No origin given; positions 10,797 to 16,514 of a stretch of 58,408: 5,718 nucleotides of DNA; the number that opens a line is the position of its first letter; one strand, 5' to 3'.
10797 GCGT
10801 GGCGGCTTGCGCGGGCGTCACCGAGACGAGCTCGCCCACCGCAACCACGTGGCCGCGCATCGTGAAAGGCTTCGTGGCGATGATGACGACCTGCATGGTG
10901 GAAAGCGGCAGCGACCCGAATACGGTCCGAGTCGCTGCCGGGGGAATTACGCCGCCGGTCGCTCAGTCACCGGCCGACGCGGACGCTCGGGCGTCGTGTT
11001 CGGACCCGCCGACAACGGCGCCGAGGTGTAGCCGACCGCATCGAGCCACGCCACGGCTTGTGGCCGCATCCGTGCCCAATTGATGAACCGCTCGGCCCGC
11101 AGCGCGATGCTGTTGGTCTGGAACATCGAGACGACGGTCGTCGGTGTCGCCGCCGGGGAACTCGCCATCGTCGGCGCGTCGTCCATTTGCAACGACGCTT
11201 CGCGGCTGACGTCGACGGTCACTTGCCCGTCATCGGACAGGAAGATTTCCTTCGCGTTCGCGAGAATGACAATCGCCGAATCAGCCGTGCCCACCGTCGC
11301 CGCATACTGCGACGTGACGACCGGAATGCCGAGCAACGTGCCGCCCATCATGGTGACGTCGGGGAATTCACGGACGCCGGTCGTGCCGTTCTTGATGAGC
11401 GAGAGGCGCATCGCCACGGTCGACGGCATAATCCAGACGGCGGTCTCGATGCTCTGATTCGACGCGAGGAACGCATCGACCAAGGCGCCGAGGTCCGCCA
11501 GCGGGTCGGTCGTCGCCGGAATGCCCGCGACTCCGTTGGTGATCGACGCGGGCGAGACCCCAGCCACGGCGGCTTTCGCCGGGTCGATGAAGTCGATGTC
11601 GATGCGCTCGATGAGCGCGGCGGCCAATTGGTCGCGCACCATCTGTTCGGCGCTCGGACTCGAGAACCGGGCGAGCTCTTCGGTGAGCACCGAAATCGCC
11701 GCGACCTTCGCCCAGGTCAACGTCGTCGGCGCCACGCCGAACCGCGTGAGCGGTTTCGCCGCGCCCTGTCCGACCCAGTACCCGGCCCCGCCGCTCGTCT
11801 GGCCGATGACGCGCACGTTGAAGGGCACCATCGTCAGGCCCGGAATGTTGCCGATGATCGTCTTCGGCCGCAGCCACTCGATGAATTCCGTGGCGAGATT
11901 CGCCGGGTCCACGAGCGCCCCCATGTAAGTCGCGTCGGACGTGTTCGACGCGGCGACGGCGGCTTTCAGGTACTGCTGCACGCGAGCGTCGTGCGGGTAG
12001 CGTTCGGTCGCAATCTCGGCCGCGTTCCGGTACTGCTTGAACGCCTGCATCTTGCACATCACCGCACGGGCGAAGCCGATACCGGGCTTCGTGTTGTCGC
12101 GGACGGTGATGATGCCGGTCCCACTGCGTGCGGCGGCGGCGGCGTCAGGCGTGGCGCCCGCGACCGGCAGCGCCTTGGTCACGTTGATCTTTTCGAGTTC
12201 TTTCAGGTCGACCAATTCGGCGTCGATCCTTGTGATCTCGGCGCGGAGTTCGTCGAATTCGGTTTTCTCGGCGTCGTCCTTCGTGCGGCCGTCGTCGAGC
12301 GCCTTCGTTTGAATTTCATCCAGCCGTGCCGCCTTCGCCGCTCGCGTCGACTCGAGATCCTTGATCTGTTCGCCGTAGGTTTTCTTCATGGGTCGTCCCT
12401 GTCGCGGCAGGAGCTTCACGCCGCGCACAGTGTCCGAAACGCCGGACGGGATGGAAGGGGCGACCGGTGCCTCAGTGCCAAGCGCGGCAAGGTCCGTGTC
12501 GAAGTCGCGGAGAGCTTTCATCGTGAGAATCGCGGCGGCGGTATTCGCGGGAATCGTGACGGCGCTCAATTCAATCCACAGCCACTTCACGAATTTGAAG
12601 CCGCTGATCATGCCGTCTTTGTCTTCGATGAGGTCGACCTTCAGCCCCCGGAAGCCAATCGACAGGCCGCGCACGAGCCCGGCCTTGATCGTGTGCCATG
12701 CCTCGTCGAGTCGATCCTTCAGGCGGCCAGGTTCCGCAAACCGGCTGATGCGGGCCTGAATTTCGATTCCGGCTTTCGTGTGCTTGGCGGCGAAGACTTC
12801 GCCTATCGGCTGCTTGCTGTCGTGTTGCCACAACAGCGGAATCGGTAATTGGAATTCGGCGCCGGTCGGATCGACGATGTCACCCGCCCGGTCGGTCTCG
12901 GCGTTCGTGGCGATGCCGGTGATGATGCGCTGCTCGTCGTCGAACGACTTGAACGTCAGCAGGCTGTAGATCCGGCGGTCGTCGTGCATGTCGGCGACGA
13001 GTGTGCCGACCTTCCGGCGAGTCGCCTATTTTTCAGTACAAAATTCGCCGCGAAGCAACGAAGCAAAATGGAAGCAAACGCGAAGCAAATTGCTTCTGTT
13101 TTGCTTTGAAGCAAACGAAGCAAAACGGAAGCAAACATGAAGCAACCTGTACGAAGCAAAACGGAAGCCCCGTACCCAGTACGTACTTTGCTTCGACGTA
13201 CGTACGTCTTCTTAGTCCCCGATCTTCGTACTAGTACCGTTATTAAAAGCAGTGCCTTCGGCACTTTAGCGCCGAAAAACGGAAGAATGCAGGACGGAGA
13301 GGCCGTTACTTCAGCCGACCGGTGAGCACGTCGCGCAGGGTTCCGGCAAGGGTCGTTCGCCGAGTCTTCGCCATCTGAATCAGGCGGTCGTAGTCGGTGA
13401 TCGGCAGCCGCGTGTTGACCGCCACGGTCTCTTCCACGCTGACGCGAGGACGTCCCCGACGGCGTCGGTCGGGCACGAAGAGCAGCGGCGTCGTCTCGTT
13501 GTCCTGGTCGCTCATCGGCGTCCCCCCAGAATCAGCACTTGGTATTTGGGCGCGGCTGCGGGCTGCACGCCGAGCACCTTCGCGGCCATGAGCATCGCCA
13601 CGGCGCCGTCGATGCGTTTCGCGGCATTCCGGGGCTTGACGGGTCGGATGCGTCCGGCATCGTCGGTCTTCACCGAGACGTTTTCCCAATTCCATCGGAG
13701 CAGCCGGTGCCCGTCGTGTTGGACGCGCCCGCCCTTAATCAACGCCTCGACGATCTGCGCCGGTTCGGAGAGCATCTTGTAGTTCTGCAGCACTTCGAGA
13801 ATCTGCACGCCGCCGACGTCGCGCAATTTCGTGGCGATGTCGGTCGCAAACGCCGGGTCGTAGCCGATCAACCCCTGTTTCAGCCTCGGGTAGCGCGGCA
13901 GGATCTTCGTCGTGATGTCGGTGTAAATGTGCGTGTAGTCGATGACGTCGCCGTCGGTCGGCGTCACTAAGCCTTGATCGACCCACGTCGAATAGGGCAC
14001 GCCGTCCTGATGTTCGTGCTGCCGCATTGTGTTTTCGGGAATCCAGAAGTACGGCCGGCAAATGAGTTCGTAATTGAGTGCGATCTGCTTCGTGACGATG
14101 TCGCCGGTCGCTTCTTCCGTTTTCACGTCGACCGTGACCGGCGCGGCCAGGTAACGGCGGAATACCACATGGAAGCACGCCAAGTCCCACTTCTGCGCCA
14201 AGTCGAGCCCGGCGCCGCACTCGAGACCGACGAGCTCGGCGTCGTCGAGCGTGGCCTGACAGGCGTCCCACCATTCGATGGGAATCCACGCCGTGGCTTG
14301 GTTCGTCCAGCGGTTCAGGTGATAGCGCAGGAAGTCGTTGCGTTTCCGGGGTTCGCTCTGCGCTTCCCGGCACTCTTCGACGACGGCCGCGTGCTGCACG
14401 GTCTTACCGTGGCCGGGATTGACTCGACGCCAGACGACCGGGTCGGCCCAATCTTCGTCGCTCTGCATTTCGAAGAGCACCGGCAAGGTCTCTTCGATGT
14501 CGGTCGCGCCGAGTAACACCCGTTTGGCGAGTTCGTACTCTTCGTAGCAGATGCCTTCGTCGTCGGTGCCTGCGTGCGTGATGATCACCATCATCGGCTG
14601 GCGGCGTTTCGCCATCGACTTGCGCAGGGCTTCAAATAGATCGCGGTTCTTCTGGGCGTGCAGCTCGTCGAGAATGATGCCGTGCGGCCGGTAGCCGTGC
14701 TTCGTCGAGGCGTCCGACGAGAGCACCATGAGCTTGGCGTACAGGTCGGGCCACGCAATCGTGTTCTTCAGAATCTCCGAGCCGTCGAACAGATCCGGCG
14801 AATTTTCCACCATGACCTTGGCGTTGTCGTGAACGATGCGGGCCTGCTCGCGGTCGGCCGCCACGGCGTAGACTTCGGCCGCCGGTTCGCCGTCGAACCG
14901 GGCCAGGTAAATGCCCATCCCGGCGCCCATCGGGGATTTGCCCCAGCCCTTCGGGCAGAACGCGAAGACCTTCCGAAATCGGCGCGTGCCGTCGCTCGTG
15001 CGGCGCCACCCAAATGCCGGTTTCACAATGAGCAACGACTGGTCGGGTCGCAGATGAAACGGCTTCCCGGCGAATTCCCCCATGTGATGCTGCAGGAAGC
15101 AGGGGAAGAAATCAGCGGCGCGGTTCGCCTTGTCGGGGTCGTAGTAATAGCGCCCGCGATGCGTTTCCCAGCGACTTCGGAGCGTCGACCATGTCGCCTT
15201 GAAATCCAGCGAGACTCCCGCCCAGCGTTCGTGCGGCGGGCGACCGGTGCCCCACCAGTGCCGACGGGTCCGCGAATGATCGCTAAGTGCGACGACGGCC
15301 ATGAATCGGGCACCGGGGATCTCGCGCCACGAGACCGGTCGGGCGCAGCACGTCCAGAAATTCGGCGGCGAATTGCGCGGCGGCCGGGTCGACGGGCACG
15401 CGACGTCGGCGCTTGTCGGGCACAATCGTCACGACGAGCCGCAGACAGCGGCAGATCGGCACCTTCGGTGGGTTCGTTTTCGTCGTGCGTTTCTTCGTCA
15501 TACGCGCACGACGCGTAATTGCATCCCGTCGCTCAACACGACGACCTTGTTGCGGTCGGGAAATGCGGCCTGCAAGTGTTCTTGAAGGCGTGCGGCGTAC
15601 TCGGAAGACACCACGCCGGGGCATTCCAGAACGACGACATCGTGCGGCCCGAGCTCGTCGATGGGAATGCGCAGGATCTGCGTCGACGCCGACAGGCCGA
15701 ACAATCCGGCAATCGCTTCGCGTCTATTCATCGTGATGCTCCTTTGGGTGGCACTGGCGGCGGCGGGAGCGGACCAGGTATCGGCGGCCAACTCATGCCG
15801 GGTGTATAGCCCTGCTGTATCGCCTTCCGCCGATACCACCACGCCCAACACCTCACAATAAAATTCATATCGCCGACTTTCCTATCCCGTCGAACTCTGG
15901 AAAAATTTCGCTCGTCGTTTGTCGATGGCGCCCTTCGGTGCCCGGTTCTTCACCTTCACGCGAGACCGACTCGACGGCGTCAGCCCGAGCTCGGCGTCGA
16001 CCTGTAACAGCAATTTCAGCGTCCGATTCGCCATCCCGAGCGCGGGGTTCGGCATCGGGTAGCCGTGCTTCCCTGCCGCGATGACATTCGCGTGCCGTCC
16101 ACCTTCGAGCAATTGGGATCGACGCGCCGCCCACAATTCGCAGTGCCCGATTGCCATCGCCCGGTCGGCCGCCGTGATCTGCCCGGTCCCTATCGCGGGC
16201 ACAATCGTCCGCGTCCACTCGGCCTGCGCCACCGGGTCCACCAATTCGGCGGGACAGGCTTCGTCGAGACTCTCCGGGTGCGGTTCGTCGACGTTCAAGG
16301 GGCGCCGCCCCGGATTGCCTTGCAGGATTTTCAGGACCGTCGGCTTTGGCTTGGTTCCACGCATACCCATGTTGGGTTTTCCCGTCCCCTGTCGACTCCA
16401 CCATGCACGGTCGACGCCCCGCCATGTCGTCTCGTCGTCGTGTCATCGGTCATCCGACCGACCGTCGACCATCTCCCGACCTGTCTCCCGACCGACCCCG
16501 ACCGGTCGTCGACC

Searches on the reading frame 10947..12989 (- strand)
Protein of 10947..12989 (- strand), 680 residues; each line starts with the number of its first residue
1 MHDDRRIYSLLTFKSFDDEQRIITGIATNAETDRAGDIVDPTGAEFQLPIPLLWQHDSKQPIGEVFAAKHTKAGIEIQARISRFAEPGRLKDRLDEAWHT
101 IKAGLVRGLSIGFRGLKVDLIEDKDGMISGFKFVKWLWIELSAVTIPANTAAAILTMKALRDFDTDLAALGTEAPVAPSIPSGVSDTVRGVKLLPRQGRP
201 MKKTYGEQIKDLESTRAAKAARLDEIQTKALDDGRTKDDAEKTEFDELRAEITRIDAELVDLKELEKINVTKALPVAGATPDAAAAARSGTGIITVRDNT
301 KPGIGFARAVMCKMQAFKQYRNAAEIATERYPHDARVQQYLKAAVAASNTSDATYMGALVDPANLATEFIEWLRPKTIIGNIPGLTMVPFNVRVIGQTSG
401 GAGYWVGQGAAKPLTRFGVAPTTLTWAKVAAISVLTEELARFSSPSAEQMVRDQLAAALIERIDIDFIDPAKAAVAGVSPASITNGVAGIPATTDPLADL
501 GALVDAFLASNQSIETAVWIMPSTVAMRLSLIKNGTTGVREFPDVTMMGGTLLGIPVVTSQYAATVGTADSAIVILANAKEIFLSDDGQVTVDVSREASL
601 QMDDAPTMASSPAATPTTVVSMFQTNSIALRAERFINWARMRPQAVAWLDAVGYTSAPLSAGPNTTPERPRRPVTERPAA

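Call 76: find_encoding_contigs(protein=window:10947-12989:-, flank=10000, max_places=5)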
Protein window:10947-12989:- (680 aa): 1 contig read that carries it; 1 place shown.
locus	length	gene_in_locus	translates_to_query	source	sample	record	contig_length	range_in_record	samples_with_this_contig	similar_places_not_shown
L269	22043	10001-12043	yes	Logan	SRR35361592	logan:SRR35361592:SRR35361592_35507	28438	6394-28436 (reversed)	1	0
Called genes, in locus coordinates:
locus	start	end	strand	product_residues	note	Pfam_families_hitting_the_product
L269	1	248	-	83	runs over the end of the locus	?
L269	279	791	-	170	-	-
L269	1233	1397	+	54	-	-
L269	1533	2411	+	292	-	-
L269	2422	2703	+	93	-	-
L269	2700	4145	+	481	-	-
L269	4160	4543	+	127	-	-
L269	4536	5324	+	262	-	PF01391:Collagen (weak)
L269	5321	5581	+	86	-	-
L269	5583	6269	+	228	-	-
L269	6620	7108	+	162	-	PF05119:Terminase_4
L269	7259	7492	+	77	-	-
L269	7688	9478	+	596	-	PF03354:TerL_ATPase, PF20441:TerL_nuclease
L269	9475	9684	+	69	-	-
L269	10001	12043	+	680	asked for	PF04586:Peptidase_S78, PF05065:Phage_capsid, PF25209:Phage_capsid_4 (weak)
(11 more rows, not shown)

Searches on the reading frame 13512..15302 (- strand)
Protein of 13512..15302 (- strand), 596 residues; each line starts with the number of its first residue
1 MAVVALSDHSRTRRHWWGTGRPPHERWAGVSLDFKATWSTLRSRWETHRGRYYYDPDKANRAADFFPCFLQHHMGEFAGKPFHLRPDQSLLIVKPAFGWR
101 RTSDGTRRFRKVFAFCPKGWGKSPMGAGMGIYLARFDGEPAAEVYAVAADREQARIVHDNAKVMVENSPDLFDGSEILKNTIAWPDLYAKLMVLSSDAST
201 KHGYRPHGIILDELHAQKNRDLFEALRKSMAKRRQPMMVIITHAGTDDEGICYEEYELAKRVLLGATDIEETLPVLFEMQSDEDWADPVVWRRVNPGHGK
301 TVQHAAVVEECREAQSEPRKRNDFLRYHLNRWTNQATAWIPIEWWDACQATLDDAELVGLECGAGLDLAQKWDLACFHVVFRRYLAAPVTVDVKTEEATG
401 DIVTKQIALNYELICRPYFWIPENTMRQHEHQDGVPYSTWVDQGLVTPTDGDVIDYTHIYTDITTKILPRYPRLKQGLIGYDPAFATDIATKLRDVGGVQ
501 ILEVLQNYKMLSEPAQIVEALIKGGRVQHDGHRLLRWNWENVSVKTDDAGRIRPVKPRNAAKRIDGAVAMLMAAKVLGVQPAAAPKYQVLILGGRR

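Call 16: find_related_loci(query=window:13512-15302:-, collection=viral_contigs, flank=10000)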
Query window:13512-15302:- (596 aa) in viral_contigs; peptide patterns used: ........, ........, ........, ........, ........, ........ (x = any residue, [..] = any of these).
43 stretches matched a pattern; 42 encode a relative of the query (tblastn E <= 1e-3); 42 distinct loci.
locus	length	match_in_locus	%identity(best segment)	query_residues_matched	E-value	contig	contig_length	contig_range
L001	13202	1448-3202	86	10-594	0e+0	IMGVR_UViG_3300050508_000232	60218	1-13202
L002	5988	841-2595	86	10-594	0e+0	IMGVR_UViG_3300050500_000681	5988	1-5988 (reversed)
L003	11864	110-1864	86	10-594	0e+0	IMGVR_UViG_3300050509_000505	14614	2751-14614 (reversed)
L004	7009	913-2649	80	14-592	0e+0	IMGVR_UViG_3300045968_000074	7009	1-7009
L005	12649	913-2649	80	14-592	0e+0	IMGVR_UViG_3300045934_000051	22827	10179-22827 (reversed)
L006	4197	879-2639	70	10-594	0e+0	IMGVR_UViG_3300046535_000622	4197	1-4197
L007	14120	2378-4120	71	16-594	0e+0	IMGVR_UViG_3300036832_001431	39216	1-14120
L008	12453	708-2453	70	16-595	0e+0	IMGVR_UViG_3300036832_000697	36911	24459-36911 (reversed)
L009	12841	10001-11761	70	10-594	0e+0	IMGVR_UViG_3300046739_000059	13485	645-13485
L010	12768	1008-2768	70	10-594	0e+0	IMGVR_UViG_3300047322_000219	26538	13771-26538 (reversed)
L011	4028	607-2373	69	9-594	0e+0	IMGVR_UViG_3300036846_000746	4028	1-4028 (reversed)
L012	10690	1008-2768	70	10-594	0e+0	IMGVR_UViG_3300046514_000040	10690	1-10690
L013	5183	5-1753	71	14-594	0e+0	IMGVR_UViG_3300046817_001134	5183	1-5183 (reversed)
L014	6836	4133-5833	72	16-581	0e+0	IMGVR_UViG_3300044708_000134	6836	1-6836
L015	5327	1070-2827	68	14-596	0e+0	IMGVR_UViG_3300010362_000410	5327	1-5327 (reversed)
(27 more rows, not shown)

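Call 34: find_related_loci(query=window:13512-15302:-, collection=genome_contigs, flank=10000)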
Query window:13512-15302:- (596 aa) in genome_contigs; peptide patterns used: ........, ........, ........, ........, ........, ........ (x = any residue, [..] = any of these).
16 stretches matched a pattern, but none encodes a relative of the query by tblastn (E <= 1e-3).

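Call 72: find_homologous_proteins(query=window:13512-15302:-, max_evalue=1e-30)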
Query window:13512-15302:- (596 aa): 800 proteins with E <= 1e-30 among 8000 candidates; the best 120 are listed.
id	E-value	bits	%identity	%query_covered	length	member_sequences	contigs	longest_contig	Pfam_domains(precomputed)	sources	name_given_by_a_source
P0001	0.0e+0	1223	86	98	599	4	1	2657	PF20441.4,PF03354.22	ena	-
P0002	0.0e+0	1138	80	98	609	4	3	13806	PF20441.4,PF03354.22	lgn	-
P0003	0.0e+0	1071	79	95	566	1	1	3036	PF20441.4,PF03354.22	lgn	-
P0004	0.0e+0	1068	75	98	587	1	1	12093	PF20441.4,PF03354.22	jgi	jgi:phage terminase large subunit-like protein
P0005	0.0e+0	1032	74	98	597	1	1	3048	PF20441.4,PF03354.22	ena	-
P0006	0.0e+0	1024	72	98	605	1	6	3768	PF20441.4,PF03354.22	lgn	-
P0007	0.0e+0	1023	72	97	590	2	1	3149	PF20441.4,PF03354.22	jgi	-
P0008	0.0e+0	1022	68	57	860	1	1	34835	PF20441.4,PF03354.22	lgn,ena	-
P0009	0.0e+0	1017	72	97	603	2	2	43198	PF20441.4,PF03354.22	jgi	jgi:phage terminase large subunit-like protein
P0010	0.0e+0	1015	71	97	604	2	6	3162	PF20441.4,PF03354.22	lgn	-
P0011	0.0e+0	1012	72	97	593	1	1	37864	PF20441.4,PF03354.22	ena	-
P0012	4.4e-296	1001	73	96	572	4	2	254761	PF20441.4,PF03354.22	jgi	jgi:phage terminase large subunit-like protein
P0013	7.1e-296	1001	72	97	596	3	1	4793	PF20441.4,PF03354.22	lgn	-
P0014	1.2e-294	997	70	98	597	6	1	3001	PF20441.4,PF03354.22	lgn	-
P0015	6.0e-294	994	70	98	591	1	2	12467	PF20441.4,PF03354.22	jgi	jgi:phage terminase large subunit-like protein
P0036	4.5e-278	942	68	97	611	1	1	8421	PF20441.4,PF03354.22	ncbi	-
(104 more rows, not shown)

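Call 73: find_encoding_contigs(protein=P0036, flank=5000, max_places=3)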
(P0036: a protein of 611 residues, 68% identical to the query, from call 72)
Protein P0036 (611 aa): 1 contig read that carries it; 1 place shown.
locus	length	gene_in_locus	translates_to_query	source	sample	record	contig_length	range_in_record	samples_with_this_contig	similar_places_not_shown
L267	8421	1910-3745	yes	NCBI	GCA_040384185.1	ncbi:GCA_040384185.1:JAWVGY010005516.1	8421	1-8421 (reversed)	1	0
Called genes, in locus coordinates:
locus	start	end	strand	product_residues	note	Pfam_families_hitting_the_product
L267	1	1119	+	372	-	?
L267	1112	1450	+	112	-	PF14359:DUF4406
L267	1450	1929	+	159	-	PF05119:Terminase_4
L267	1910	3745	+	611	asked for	PF03354:TerL_ATPase, PF20441:TerL_nuclease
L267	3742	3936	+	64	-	-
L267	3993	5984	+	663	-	PF04586:Peptidase_S78 (weak), PF05065:Phage_capsid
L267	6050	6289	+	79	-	-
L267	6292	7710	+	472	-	-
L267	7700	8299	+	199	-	PF01391:Collagen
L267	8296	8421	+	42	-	?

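Call 74: find_encoding_contigs(protein=P0012, flank=10000, max_places=3)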
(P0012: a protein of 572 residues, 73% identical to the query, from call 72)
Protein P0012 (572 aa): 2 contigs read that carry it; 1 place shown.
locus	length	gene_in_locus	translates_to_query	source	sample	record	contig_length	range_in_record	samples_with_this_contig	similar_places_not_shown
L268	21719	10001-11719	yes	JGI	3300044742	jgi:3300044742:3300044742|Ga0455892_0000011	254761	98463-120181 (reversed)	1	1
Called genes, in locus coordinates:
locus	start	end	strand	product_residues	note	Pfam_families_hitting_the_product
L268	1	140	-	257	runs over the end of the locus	PF12686:DUF3800 (weak)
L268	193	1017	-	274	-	-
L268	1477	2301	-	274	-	-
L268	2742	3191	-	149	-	-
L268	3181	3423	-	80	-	-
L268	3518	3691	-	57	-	PF21432:56B_RHH (weak)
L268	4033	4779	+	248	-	-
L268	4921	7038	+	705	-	-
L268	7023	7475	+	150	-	-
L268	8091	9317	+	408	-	PF01555:N6_N4_Mtase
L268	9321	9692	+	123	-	-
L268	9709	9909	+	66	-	PF05119:Terminase_4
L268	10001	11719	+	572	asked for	PF03354:TerL_ATPase, PF20441:TerL_nuclease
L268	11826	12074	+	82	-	-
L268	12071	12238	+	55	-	-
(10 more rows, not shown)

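Call 79: search_dna_similar(query=window:13512-15302:-, collection=phages, mode=protein, max_rows=15)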
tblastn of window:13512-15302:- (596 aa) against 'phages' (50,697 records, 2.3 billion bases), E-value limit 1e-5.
Records with a match: 1803; places in all: 1805; records where one place covers at least 80% of the query: 1437.
Best place of each record, by identity: <60% 1803.
By first word of the organism name: Vibrio 219; Staphylococcus 199; Streptococcus 192; Mycobacterium 156; Enterococcus 142; Paenibacillus 110; Bacillus 71; Ralstonia 62; Escherichia 51; Gordonia 51; and 96 more.
By host as written in the record: - 252; Mycobacterium smegmatis mc2 155 108; Staphylococcus aureus 54; Gordonia terrae 3612 50; Ralstonia solanacearum 49; Enterococcus faecalis 43; Paenibacillus larvae 42; Escherichia coli 40; and 604 more.
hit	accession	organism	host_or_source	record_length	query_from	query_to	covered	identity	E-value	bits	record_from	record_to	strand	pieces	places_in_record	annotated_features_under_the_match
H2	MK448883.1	Streptococcus phage Javan244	Streptococcus gordonii MB666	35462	53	573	87%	37.4%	3e-80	281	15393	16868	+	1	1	terminase large subunit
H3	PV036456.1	Monoglobales phage CHVD 5762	Monoglobales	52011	49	573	88%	36.9%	3e-87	302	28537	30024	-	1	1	hypothetical protein | terminase small subunit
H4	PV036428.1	phage NatCom_18656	human feces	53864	53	573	87%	36.6%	4e-76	270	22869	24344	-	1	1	terminase large subunit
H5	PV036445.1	Evtepia phage NatCom_42594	Evtepia sp. 900546255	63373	53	573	87%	36.6%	4e-76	270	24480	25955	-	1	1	terminase large subunit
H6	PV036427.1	Evtepia phage NatCom_11697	Evtepia sp.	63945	53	573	87%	36.6%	4e-76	270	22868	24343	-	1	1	terminase large subunit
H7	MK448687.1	Streptococcus phage Javan159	Streptococcus dysgalactiae ERR111982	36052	42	573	89%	35.8%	4e-78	275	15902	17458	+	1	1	terminase large subunit | terminase small subunit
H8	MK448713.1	Streptococcus phage Javan239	Streptococcus gordonii 1116_SGOR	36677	42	573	89%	35.8%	4e-78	275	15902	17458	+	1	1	terminase large subunit | terminase small subunit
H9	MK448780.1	Streptococcus phage Javan499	Streptococcus pyogenes MGAS10394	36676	42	573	89%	35.8%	4e-78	275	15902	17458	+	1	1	terminase large subunit | terminase small subunit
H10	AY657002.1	Streptococcus phage phi1207.3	Streptococcus pyogenes 2812A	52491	42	573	89%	35.8%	4e-78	275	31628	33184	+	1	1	putative terminase large subunit | putative terminase small subunit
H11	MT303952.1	Streptococcus phage phi29862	Streptococcus pyogenes MGAS29862 ...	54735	42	573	89%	35.8%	4e-78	275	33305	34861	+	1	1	composite element phi29862 encoding mefA and msrD providing M ... | terminase large subunit | terminase small subunit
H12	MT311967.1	Streptococcus phage phi29854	Streptococcus pyogenes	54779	42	573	89%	35.8%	4e-78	275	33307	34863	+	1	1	composite element phi29854 encoding mef(A) and msr(D) providing M ... | terminase large subunit | terminase small subunit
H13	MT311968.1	Streptococcus phage phi29961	Streptococcus pyogenes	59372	42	573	89%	35.8%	4e-78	275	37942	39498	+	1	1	composite mobile genetic element phi29661 encoding mef(A) and msr(D) ... | terminase large subunit | terminase small subunit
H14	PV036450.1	Ruminococcus phage NatCom_38182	Ruminococcus bicirculans (ex Liu et al. ...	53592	53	573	87%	36.5%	2e-80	282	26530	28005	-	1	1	terminase large subunit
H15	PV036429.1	phage NatCom_19828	human feces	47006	53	573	87%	36.5%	3e-75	267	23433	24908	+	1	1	terminase large subunit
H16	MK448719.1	Streptococcus phage Javan255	Streptococcus himalayensis HTS2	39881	53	573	87%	36.4%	8e-74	263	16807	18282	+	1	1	terminase large subunit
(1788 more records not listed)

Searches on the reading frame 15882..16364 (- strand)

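Call 14: search_protein_families(library=phrogs, proteins=[window:15882-16364:-], max_evalue=0.01)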
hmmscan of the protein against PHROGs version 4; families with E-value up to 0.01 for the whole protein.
window:15882-16364:- (160 aa): 2 families
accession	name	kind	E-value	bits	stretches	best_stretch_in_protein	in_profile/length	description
phrog_83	-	head and packaging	2.1e-24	87.3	1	1-149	41-193/246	terminase small subunit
phrog_20620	-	head and packaging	0.0055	18.1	1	73-138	6-70/89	terminase small subunit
